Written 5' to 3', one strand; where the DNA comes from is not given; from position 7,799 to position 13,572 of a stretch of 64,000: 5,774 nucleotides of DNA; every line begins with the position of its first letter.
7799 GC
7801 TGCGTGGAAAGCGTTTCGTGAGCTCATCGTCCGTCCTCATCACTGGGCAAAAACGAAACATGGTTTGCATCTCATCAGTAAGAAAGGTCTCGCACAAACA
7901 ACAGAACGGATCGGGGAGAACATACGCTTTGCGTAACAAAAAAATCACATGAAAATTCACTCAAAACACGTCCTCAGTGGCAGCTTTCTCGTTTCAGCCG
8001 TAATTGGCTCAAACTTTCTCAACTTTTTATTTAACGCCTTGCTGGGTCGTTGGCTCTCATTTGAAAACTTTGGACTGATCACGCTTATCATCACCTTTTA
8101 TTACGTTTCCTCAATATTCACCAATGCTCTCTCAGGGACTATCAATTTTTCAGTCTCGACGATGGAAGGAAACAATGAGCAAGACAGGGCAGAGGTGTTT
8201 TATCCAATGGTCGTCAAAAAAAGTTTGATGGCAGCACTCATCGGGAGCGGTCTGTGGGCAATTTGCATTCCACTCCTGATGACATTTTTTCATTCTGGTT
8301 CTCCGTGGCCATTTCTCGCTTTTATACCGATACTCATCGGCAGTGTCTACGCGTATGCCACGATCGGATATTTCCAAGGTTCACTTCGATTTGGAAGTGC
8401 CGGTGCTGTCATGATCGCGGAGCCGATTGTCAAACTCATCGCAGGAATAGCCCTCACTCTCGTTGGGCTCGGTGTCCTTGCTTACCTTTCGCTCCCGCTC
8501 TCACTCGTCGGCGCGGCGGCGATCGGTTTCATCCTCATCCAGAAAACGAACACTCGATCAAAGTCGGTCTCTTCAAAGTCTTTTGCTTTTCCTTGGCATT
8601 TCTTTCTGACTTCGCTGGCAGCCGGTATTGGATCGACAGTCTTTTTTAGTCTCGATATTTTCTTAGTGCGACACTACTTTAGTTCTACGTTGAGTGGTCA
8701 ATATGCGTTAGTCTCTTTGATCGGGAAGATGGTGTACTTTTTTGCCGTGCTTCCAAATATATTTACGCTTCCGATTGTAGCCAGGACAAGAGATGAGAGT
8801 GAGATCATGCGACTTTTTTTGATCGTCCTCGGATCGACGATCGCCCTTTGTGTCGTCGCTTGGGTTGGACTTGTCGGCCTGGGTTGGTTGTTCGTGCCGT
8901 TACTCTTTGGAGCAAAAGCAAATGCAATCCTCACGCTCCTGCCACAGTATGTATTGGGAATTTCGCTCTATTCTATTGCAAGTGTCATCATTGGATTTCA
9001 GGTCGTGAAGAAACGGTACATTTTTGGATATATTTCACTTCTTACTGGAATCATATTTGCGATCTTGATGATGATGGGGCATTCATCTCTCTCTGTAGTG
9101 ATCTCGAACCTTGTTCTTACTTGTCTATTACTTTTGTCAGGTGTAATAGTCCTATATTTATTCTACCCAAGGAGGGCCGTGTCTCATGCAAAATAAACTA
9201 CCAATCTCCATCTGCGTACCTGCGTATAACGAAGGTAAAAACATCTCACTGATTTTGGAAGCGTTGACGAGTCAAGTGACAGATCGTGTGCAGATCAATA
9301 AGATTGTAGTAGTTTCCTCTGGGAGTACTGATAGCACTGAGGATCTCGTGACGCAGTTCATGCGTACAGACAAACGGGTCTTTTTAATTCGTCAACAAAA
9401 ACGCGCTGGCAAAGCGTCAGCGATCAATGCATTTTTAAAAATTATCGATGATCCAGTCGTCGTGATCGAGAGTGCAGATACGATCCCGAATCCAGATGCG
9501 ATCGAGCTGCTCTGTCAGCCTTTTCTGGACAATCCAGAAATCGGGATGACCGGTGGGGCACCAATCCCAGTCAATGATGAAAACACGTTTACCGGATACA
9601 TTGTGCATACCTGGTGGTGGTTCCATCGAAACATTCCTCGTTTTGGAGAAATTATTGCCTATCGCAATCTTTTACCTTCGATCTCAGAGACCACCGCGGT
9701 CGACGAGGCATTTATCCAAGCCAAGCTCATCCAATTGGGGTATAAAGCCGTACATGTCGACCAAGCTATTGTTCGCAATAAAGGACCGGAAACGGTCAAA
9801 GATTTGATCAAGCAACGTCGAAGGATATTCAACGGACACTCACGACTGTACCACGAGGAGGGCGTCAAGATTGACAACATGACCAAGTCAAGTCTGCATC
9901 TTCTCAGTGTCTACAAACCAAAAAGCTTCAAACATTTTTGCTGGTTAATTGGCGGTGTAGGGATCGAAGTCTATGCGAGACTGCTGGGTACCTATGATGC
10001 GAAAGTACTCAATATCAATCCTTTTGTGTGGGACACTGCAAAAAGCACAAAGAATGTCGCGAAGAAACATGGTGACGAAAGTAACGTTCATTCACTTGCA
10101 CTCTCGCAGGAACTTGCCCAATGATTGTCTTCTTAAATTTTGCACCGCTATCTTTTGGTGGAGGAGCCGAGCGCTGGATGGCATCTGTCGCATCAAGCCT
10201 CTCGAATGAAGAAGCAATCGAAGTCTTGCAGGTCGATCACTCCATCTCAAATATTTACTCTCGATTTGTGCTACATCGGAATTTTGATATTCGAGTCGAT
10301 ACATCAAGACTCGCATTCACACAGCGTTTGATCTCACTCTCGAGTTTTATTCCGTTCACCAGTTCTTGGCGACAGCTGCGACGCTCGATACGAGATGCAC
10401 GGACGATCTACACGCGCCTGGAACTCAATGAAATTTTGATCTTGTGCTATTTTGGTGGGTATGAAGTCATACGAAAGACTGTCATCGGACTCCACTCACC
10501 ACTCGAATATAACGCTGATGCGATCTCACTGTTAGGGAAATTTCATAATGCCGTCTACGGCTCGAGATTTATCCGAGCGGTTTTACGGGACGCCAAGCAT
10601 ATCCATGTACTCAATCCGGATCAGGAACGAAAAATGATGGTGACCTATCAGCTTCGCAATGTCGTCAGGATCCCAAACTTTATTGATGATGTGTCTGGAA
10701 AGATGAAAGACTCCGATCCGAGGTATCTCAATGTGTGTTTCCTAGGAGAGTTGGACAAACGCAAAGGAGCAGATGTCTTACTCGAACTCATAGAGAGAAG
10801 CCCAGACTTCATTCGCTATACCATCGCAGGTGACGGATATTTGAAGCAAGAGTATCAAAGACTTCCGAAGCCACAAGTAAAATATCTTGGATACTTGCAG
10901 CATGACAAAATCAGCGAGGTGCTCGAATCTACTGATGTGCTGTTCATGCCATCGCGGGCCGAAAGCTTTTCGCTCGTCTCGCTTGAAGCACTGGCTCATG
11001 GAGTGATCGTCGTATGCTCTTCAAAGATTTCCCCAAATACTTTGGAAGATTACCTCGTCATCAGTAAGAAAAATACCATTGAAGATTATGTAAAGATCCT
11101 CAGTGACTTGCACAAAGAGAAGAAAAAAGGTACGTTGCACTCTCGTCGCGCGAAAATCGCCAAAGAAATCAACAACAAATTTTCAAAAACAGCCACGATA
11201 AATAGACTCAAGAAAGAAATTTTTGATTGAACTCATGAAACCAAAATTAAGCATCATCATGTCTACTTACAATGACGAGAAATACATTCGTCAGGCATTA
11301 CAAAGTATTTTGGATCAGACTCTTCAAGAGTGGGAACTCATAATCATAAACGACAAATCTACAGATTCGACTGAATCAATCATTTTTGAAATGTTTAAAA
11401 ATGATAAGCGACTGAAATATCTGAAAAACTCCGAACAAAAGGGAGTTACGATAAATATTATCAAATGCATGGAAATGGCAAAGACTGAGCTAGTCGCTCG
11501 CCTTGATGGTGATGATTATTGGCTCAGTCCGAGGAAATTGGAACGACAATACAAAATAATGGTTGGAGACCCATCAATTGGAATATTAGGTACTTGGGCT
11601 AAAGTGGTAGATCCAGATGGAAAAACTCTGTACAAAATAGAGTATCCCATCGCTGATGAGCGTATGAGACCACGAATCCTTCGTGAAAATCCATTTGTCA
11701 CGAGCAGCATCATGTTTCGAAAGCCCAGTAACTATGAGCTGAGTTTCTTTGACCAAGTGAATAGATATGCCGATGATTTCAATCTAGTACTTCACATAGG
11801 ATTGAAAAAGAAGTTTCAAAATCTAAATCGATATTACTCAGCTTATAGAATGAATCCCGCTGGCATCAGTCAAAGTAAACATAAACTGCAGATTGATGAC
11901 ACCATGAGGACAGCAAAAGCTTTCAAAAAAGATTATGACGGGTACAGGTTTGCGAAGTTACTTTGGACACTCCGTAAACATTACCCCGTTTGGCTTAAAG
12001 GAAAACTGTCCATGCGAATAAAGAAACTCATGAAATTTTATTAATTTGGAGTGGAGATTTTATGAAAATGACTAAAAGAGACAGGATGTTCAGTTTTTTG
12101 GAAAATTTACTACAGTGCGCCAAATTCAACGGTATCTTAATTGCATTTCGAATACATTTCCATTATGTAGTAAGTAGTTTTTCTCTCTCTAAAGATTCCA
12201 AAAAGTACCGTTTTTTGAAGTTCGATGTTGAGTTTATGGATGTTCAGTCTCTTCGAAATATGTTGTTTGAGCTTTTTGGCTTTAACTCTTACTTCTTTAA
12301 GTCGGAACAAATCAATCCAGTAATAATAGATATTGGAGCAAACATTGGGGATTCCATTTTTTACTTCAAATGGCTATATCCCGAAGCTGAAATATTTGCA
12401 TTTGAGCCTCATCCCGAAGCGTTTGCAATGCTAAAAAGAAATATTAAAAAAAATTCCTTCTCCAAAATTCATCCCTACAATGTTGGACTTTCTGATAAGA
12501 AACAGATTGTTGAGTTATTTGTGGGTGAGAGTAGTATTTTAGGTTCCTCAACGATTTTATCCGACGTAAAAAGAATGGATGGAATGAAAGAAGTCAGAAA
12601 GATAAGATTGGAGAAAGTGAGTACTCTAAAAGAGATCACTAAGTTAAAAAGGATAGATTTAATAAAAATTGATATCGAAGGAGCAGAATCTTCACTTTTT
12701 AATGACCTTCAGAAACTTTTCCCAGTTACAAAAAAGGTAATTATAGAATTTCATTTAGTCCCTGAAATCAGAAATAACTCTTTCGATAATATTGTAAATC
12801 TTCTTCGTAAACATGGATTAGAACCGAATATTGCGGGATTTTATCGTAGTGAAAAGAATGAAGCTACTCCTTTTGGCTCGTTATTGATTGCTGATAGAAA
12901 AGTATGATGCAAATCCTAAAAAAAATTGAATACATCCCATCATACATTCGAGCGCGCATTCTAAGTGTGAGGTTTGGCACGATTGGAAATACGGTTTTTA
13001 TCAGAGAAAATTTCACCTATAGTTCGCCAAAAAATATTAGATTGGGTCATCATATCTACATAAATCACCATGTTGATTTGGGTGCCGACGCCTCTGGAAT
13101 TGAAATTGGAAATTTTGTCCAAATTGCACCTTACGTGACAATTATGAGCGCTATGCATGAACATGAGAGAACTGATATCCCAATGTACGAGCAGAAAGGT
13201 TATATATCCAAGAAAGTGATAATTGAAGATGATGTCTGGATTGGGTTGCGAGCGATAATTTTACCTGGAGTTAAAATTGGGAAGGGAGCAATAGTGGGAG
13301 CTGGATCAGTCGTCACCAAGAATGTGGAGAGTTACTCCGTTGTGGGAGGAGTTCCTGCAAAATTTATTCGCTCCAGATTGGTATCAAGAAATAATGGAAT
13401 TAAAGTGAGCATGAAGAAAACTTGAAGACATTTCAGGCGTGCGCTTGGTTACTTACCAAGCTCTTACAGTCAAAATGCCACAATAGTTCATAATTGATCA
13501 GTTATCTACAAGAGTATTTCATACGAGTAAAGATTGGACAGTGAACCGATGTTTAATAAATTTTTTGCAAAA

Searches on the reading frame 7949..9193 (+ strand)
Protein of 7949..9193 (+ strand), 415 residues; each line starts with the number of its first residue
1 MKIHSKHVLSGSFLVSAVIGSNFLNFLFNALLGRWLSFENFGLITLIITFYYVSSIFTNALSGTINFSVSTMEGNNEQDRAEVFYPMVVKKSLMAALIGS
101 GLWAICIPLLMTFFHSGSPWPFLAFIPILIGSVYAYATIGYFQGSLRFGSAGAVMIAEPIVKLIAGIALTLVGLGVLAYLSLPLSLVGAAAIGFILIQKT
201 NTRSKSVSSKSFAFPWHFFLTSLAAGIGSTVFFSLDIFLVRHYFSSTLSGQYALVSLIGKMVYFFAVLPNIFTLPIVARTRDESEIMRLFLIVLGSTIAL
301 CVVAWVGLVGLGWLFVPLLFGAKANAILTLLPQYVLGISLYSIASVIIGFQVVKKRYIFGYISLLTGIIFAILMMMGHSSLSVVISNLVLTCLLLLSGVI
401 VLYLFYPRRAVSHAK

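Call 9: search_protein_families(library=pfam, proteins=[window:7949-9193:+], max_evalue=0.01)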
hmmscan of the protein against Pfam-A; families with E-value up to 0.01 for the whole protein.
window:7949-9193:+ (415 aa): 1 family
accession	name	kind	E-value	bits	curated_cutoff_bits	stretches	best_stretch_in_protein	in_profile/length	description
PF01943.22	Polysacc_synt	-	9.5e-08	32.2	28.2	1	12-259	6-251/274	Polysaccharide biosynthesis protein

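Call 71: search_protein_families(library=ncbifam, proteins=[window:7949-9193:+], max_evalue=0.001)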
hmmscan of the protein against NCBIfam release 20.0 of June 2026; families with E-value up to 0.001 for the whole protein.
window:7949-9193:+ (415 aa): 0 families

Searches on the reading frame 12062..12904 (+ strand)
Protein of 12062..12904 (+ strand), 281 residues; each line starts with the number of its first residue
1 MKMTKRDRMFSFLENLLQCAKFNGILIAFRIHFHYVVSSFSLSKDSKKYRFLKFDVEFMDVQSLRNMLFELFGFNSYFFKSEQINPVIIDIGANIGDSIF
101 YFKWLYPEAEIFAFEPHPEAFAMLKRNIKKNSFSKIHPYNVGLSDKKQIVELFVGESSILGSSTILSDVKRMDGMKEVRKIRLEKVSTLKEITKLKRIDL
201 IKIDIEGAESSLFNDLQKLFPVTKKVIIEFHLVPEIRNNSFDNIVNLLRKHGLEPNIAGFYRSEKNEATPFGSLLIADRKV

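Call 9: search_protein_families(library=pfam, proteins=[window:12062-12904:+], max_evalue=0.01)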
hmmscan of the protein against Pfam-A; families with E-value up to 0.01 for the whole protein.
window:12062-12904:+ (281 aa): 3 families
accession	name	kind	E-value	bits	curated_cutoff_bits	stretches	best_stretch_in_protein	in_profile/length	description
PF05050.19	Methyltransf_21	-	1.9e-19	70.9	22.7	1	90-252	1-170/173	Methyltransferase FkbM domain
PF13383.12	Methyltransf_22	-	0.0062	16.6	22.4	0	160-239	141-215/252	Methyltransferase domain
PF05209.18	MinC_N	-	0.0087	16.6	27.3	0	225-255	42-71/71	Septum formation inhibitor MinC, N-terminal domain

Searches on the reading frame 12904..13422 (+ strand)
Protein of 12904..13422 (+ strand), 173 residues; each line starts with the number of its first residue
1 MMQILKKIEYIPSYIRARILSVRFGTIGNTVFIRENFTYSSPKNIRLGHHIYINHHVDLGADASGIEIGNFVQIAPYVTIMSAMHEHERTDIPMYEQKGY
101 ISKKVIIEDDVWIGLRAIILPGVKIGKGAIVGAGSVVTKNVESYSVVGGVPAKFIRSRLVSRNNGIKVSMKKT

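Call 9: search_protein_families(library=pfam, proteins=[window:12904-13422:+], max_evalue=0.01)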
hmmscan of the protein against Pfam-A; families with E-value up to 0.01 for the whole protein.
window:12904-13422:+ (173 aa): 3 families
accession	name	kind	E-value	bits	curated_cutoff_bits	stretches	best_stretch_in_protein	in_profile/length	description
PF00132.30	Hexapep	-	3.1e-11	42.9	27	1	105-139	2-36/36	Bacterial transferase hexapeptide (six repeats)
PF14602.12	Hexapep_2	-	1.7e-10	40.9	27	1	105-139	2-34/34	Hexapeptide repeat of succinyl-transferase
PF25084.1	LbH_EIF2B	-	0.00012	22.5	54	1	97-142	54-98/105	EIF2B subunit epsilon LbH domain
